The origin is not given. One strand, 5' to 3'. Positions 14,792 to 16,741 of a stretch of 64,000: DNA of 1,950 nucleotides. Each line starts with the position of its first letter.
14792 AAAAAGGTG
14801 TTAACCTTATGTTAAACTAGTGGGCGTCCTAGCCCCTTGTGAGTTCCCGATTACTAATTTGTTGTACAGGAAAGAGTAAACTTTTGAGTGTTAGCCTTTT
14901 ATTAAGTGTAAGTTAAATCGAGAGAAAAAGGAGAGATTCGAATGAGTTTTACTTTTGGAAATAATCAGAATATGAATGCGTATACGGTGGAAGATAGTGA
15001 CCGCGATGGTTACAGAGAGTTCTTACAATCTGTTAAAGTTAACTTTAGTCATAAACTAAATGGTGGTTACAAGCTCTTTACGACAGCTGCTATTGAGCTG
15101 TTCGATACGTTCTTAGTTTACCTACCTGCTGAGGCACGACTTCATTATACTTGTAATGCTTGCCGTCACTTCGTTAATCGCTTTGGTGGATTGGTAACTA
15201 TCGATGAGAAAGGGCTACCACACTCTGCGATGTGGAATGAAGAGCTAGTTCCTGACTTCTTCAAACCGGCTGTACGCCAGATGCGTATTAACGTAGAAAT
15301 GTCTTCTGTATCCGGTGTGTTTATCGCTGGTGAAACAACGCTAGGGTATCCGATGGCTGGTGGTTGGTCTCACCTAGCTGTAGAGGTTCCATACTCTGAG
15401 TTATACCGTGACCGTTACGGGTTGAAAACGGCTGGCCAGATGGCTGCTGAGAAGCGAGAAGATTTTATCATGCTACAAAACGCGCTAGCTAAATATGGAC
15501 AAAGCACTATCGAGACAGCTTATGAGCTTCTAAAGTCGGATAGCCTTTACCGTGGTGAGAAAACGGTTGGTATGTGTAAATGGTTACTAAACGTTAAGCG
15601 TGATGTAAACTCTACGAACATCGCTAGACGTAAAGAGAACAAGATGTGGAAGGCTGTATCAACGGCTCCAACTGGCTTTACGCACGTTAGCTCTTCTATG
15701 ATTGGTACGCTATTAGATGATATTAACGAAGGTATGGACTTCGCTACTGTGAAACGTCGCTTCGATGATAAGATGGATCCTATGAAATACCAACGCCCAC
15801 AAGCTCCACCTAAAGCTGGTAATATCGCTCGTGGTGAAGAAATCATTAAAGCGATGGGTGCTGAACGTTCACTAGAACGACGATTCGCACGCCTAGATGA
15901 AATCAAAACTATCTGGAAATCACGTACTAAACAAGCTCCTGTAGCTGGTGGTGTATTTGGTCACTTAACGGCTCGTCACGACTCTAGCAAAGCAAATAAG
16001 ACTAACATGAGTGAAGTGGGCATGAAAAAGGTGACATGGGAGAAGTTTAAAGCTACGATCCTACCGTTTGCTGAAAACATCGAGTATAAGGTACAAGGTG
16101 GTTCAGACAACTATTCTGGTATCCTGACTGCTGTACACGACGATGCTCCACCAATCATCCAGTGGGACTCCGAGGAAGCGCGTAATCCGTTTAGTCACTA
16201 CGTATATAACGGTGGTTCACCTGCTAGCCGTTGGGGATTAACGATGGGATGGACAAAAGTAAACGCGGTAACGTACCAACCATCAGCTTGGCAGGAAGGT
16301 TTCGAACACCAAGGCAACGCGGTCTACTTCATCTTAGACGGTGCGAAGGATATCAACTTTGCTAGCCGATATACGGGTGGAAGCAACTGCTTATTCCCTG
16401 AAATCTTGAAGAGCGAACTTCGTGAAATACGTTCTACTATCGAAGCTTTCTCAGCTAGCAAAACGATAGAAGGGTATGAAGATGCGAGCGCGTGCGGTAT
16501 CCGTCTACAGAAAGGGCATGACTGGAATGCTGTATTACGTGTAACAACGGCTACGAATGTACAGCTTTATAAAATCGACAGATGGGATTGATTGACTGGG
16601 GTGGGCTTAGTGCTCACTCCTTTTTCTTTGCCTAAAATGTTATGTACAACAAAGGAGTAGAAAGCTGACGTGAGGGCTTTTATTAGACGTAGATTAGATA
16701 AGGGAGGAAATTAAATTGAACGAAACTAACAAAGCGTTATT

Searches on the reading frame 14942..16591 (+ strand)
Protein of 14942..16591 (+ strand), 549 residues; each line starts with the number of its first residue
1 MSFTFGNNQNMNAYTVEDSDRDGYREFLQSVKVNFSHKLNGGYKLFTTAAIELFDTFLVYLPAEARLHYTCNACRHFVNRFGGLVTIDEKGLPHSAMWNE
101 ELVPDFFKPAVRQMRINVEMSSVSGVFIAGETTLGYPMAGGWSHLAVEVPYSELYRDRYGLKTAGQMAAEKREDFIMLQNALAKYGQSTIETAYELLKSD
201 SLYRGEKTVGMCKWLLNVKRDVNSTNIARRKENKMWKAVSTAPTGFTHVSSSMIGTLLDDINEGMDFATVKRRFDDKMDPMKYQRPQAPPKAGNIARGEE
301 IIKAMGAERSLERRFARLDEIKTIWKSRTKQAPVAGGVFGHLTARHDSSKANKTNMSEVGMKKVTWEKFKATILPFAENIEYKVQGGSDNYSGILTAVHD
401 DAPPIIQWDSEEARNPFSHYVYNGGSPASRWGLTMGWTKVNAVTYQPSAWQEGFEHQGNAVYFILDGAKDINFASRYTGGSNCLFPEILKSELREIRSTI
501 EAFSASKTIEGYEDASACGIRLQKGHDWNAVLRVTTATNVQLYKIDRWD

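Call 8: search_protein_families(library=pfam, proteins=[window:14942-16591:+])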
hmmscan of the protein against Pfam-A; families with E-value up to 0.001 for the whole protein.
window:14942-16591:+ (549 aa): 0 families

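Call 70: search_protein_families(library=phrogs, proteins=[window:14942-16591:+], max_evalue=0.001)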
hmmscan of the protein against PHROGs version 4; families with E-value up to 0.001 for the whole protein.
window:14942-16591:+ (549 aa): 2 families
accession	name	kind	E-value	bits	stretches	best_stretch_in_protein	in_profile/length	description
phrog_1735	-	unknown function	1.6e-101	342.2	2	24-423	4-406/673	-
phrog_23228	-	unknown function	2.3e-14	54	1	249-410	38-196/472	-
